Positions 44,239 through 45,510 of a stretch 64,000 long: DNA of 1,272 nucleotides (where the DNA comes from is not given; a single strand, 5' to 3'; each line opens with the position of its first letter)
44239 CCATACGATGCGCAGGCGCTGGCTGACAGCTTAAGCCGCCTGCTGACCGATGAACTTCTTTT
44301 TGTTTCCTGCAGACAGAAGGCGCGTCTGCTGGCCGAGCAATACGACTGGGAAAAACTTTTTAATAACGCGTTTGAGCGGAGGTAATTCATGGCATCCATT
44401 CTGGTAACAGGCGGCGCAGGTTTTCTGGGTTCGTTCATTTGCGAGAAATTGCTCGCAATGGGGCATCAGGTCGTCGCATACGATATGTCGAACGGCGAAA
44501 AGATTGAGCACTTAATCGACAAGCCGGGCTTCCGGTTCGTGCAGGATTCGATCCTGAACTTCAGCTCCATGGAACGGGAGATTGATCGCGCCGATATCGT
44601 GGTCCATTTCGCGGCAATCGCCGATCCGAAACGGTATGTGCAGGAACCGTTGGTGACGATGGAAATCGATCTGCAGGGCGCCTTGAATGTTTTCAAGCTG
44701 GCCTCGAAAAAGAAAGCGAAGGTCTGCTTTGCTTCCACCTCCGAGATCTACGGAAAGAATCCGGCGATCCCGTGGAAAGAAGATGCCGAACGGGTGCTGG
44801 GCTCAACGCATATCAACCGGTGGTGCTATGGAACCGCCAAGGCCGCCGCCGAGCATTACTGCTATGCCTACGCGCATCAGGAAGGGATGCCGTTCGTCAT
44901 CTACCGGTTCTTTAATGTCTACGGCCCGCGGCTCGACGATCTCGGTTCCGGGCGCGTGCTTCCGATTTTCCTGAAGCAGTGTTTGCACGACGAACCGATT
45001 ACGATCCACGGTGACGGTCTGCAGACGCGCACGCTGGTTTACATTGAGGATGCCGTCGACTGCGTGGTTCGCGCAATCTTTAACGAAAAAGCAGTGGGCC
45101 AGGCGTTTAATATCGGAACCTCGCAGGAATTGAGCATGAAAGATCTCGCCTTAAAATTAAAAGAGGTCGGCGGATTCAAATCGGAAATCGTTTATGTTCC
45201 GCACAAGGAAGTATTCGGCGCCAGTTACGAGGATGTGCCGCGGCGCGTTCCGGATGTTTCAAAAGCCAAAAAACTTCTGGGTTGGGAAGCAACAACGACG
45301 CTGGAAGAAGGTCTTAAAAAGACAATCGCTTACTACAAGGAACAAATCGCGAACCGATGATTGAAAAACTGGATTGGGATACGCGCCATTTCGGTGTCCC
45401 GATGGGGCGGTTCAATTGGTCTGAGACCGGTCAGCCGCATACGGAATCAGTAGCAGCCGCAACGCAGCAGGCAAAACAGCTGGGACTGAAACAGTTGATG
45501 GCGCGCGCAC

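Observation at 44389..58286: Ara4N-like amino-pentose pathway lacking the formyl cycle, apparently feeding GT-C enzymes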

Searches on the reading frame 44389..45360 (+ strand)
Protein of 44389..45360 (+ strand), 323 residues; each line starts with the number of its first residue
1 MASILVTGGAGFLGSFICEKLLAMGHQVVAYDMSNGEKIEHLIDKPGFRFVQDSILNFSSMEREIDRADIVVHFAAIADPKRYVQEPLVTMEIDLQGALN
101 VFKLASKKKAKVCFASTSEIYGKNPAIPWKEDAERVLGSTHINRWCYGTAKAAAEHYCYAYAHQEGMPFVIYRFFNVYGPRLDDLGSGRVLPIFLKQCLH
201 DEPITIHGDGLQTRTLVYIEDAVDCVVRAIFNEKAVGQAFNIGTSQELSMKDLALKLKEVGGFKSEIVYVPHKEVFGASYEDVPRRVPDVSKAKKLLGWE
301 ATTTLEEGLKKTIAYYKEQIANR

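Call 4: search_protein_families(library=pfam, proteins=[window:44389-45360:+])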
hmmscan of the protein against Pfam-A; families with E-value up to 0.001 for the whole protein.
window:44389-45360:+ (323 aa): 8 families
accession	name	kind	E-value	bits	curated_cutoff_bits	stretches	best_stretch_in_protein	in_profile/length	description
PF01370.27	Epimerase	-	4.8e-56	190.3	20.9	1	4-243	1-240/240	NAD dependent epimerase/dehydratase family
PF16363.11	GDP_Man_Dehyd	-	6.5e-51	174.2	27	1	5-312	1-332/332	GDP-mannose 4,6 dehydratase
PF02719.21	Polysacc_synt_2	-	4.8e-16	59.2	20.2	1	146-266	137-252/293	Polysaccharide biosynthesis protein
PF01073.25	3Beta_HSD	-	1.9e-15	57.1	22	1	5-228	1-227/280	3-beta hydroxysteroid dehydrogenase/isomerase family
PF07993.18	NAD_binding_4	-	9.7e-15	54.9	20.1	1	59-180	80-210/258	Male sterility protein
PF04321.23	RmlD_sub_bind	-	1.2e-10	41.4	27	1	3-267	2-238/287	RmlD substrate binding domain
PF13460.12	NAD_binding_10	-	5e-07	30.2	27.2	1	8-131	1-114/184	NAD(P)H-binding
PF00106.31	adh_short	-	0.00056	19.9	26.6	0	4-46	3-44/195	short chain dehydrogenase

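Call 5: search_protein_families(library=ncbifam, proteins=[window:44389-45360:+], max_evalue=0.01)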
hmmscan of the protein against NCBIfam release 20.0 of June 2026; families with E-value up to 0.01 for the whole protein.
window:44389-45360:+ (323 aa): 42 families (the best 25 are shown)
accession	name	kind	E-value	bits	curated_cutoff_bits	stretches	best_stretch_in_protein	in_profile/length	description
NF008872.0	PRK11908.1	equivalog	3.2e-62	210.6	294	1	2-322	2-341/349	bifunctional UDP-4-keto-pentose/UDP-xylose synthase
NF005998.1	PRK08125.1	equivalog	4.9e-49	167.3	777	1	3-316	317-649/649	bifunctional UDP-4-amino-4-deoxy-L-arabinose formyltransferase/UDP-glucuronic acid oxidase ArnA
TIGR01181.1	dTDP_gluc_dehyt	equivalog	2.5e-39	135.3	365.1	1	4-319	2-314/321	dTDP-glucose 4,6-dehydratase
TIGR04180.1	EDH_00030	hypoth_equivalog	1.1e-38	133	475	1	4-302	1-295/297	NAD-dependent 4,6-dehydratase LegB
TIGR01179.1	galE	equivalog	2e-32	112.3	262.3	1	4-317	2-326/332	UDP-glucose 4-epimerase GalE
TIGR02197.1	heptose_epim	equivalog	7.2e-31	107.5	274.6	1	4-318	1-315/316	ADP-glyceromanno-heptose 6-epimerase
NF011728.1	PRK15181.1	equivalog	2.9e-27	95.6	760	1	4-318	18-339/348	Vi polysaccharide biosynthesis UDP-N-acetylglucosaminuronic acid C-4 epimerase TviC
NF007490.0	PRK10084.1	subfamily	1.3e-23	83.6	649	1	4-318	3-336/361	dTDP-glucose 4,6-dehydratase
NF047922.1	GDPFucSynFcl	equivalog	3.5e-21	76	500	1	99-319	86-304/308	GDP-L-fucose synthase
NF007582.0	PRK10217.1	equivalog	1.3e-20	73.8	698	1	1-317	1-332/355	dTDP-glucose 4,6-dehydratase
NF007956.0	PRK10675.1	subfamily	7.7e-18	64.7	394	1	3-314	2-327/338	UDP-glucose 4-epimerase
NF008360.0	PRK11150.1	equivalog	6.7e-17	61.7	452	1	4-283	2-275/310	ADP-glyceromanno-heptose 6-epimerase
TIGR02622.1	CDP_4_6_dhtase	equivalog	1.3e-16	60.7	278.45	1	3-320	6-334/352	CDP-glucose 4,6-dehydratase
NF042422.1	oxyalk_red_OleD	equivalog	1.4e-13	51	580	1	4-258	3-247/329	2-alkyl-3-oxoalkanoate reductase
TIGR03466.1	HpnA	hypoth_equivalog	5.2e-13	48.6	367.65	1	4-279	3-264/327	hopanoid-associated sugar epimerase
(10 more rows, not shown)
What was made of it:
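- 44389..45360 (+): SDR*: stand-alone UDP-uronic acid C4-oxidase/decarboxylase-like SDR of a distinct, uncharacterised clade. Proposed to release a UDP-4-keto-pentose. NCBIfam U4kpxs 211 and ArnA 167 bits, both below cutoff (call 5).
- On ArnA C-terminal dehydrogenase/decarboxylase (44389): PRK08125 scores 167 bits against a cutoff of 777 (call 5).
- On U4kpxs (NCBIfam PRK11908) (44389): 210.6 bits against a cutoff of 294 (call 5).
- Closest known: Stand-alone UDP-GlcA decarboxylases: UXS, Ralstonia-type U4kpxs. Same: U4kpxs is the best NCBIfam hit for 44389, at 211 bits (call 5).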

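Call 6: search_solved_structures(query=window:44389-45360:+, max_evalue=1e-10)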
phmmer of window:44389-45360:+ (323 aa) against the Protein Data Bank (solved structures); distinct sequences matched with E-value up to 1e-10: 97 (the best 60 are shown).
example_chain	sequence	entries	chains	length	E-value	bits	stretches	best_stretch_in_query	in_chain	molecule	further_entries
4lk3_A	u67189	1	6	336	2.4e-56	194.7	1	3-320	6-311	UDP-glucuronic acid decarboxylase 1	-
4gll_A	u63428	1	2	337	1.2e-55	192.3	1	3-320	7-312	UDP-glucuronic acid decarboxylase 1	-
2b69_A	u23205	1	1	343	1.3e-55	192.3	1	3-320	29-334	UDP-glucuronate decarboxylase 1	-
4m55_A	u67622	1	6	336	1.6e-55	191.9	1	3-320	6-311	UDP-glucuronic acid decarboxylase 1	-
4zrm_A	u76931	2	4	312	5.8e-46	160.5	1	3-319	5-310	UDP-glucose 4-epimerase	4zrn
8vr2_A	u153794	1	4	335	4.5e-45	157.6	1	4-315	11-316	NAD-dependent epimerase/dehydratase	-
6h0p_A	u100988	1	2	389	1.9e-43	152.3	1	4-318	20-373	UDP-D-apiose/UDP-D-xylose synthase 1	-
6h0n_A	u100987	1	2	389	6.8e-43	150.4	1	4-318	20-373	UDP-D-apiose/UDP-D-xylose synthase 1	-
8gjh_A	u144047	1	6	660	9.4e-40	140.1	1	4-318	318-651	Bifunctional polymyxin resistance protein ArnA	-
1u9j_A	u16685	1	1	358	7e-39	137.3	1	3-317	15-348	Hypothetical protein yfbG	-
9v5h_G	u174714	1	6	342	7.1e-39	137.2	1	4-317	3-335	Bifunctional polymyxin resistance protein ArnA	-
2bll_A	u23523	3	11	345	7.3e-39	137.2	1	4-317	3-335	PROTEIN YFBG | UDP-4-amino-4-deoxy-L-arabinose formyltransferase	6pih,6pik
1z73_A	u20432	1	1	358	1.8e-38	135.9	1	3-317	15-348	protein ArnA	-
1z7b_A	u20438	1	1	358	3.5e-38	135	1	3-317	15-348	protein ArnA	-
1z75_A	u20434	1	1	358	4.8e-38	134.5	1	3-317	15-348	protein ArnA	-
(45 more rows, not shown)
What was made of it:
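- Its closest characterised relatives are nearly all UDP-uronic acid decarboxylases: UXS1, UAXS, ArnA and U4kpxs (calls 5, 6).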

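Call 13: find_encoding_contigs(protein=window:44389-45357:+, flank=10000, max_places=6)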
Protein window:44389-45357:+ (323 aa): 2 contigs read that carry it; 2 places shown.
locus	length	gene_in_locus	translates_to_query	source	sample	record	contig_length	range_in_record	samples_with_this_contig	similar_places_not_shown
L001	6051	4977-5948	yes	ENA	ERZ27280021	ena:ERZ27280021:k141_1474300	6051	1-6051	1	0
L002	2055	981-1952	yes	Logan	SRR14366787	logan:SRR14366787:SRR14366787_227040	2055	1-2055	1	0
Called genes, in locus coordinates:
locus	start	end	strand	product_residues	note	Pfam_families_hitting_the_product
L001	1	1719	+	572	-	?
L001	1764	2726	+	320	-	-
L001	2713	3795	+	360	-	PF00535:Glycos_transf_2, PF10111:Glyco_tranf_2_2, PF13641:Glyco_tranf_2_3, PF13632:Glyco_trans_2_3 (weak)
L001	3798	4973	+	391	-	PF00534:Glycos_transf_1, PF13692:Glyco_trans_1_4, PF26337:Gtf3_C (weak)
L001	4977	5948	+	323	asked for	PF01073:3Beta_HSD, PF01370:Epimerase, PF04321:RmlD_sub_bind, PF13460:NAD_binding_10 (weak), PF16363:GDP_Man_Dehyd, PF07993:NAD_binding_4, PF02719:Polysacc_synt_2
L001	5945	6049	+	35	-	?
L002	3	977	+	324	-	?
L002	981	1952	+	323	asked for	PF01073:3Beta_HSD, PF01370:Epimerase, PF04321:RmlD_sub_bind, PF13460:NAD_binding_10 (weak), PF16363:GDP_Man_Dehyd, PF07993:NAD_binding_4, PF02719:Polysacc_synt_2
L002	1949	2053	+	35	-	?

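Call 14: find_homologous_proteins(query=window:44389-45357:+, max_evalue=1e-20)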
Query window:44389-45357:+ (323 aa): 7803 proteins with E <= 1e-20 among 8000 candidates; the best 120 are listed.
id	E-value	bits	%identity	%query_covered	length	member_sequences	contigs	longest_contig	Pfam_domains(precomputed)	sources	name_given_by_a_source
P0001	4.4e-216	734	100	100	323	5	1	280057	PF04321.24,PF16363.12,PF02719.22,PF01073.26,PF07993.19,PF13460.13,PF01370.28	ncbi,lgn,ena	-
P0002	4.5e-174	596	79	99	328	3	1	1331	PF04321.24,PF16363.12,PF02719.22,PF01073.26,PF07993.19,PF13460.13,PF01370.28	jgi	-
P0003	5.2e-172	589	78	99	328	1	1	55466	PF04321.24,PF16363.12,PF02719.22,PF01073.26,PF07993.19,PF13460.13,PF01370.28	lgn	-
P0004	5.5e-169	580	76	99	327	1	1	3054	PF04321.24,PF16363.12,PF02719.22,PF01073.26,PF07993.19,PF13460.13,PF01370.28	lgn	-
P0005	2.9e-166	571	75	99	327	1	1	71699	PF04321.24,PF16363.12,PF02719.22,PF01073.26,PF07993.19,PF01370.28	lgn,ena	-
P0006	4.5e-166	570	74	99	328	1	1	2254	PF04321.24,PF16363.12,PF02719.22,PF01073.26,PF07993.19,PF13460.13,PF01370.28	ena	-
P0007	9.4e-165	566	76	99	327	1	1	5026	PF04321.24,PF16363.12,PF02719.22,PF01073.26,PF07993.19,PF13460.13,PF01370.28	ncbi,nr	ncbi:MAG: NAD-dependent epimerase/dehydratase family protein [Candidatus Omnitrophica bacterium]|nr:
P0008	7.0e-164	563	75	99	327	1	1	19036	PF04321.24,PF16363.12,PF02719.22,PF01073.26,PF07993.19,PF01370.28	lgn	-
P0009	1.1e-162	559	72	98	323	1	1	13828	PF04321.24,PF16363.12,PF02719.22,PF01073.26,PF07993.19,PF13460.13,PF01370.28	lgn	-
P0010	1.4e-162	558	73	99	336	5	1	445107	PF04321.24,PF16363.12,PF02719.22,PF01073.26,PF07993.19,PF13460.13,PF01370.28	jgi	-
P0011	1.2e-160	552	72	95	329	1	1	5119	PF04321.24,PF16363.12,PF02719.22,PF01073.26,PF07993.19,PF13460.13,PF01370.28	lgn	-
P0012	2.3e-145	502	67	99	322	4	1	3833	PF04321.24,PF16363.12,PF02719.22,PF05368.20,PF01073.26,PF07993.19,PF13460.13,PF01370.28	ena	-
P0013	1.8e-144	499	66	99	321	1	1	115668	PF04321.24,PF16363.12,PF02719.22,PF05368.20,PF01073.26,PF07993.19,PF13460.13,PF01370.28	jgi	jgi:UDP-glucose 4-epimerase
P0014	2.8e-144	498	67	99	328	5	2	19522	PF04321.24,PF16363.12,PF02719.22,PF01073.26,PF07993.19,PF01370.28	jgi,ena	-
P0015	1.1e-143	496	67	98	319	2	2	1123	PF04321.24,PF16363.12,PF02719.22,PF05368.20,PF01073.26,PF07993.19,PF13460.13,PF01370.28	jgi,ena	-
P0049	2.7e-130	452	61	98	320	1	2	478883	PF04321.24,PF16363.12,PF02719.22,PF01073.26,PF07993.19,PF01370.28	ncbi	-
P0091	5.9e-123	428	57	99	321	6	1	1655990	PF04321.24,PF16363.12,PF02719.22,PF05368.20,PF01073.26,PF07993.19,PF13460.13,PF01370.28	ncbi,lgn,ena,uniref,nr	ncbi:NAD-dependent epimerase/dehydratase family protein [Dethiosulfatarculus sandiegensis]|uniref:Nu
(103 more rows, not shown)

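Call 16: search_solved_structures(query=window:44389-45357:+, max_evalue=1e-40, show_alignments=5)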
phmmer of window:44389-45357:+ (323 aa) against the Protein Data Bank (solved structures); distinct sequences matched with E-value up to 1e-40: 8.
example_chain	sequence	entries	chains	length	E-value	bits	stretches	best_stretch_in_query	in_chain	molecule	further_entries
4lk3_A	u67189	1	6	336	2.4e-56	194.7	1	3-320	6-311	UDP-glucuronic acid decarboxylase 1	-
4gll_A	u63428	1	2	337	1.2e-55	192.3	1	3-320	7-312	UDP-glucuronic acid decarboxylase 1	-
2b69_A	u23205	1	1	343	1.3e-55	192.3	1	3-320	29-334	UDP-glucuronate decarboxylase 1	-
4m55_A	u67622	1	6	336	1.6e-55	191.9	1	3-320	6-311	UDP-glucuronic acid decarboxylase 1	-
4zrm_A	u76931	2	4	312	5.8e-46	160.5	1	3-319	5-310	UDP-glucose 4-epimerase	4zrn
8vr2_A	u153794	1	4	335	4.5e-45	157.6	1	4-315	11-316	NAD-dependent epimerase/dehydratase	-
6h0p_A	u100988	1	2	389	1.9e-43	152.3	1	4-318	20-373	UDP-D-apiose/UDP-D-xylose synthase 1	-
6h0n_A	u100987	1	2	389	6.8e-43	150.4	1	4-318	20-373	UDP-D-apiose/UDP-D-xylose synthase 1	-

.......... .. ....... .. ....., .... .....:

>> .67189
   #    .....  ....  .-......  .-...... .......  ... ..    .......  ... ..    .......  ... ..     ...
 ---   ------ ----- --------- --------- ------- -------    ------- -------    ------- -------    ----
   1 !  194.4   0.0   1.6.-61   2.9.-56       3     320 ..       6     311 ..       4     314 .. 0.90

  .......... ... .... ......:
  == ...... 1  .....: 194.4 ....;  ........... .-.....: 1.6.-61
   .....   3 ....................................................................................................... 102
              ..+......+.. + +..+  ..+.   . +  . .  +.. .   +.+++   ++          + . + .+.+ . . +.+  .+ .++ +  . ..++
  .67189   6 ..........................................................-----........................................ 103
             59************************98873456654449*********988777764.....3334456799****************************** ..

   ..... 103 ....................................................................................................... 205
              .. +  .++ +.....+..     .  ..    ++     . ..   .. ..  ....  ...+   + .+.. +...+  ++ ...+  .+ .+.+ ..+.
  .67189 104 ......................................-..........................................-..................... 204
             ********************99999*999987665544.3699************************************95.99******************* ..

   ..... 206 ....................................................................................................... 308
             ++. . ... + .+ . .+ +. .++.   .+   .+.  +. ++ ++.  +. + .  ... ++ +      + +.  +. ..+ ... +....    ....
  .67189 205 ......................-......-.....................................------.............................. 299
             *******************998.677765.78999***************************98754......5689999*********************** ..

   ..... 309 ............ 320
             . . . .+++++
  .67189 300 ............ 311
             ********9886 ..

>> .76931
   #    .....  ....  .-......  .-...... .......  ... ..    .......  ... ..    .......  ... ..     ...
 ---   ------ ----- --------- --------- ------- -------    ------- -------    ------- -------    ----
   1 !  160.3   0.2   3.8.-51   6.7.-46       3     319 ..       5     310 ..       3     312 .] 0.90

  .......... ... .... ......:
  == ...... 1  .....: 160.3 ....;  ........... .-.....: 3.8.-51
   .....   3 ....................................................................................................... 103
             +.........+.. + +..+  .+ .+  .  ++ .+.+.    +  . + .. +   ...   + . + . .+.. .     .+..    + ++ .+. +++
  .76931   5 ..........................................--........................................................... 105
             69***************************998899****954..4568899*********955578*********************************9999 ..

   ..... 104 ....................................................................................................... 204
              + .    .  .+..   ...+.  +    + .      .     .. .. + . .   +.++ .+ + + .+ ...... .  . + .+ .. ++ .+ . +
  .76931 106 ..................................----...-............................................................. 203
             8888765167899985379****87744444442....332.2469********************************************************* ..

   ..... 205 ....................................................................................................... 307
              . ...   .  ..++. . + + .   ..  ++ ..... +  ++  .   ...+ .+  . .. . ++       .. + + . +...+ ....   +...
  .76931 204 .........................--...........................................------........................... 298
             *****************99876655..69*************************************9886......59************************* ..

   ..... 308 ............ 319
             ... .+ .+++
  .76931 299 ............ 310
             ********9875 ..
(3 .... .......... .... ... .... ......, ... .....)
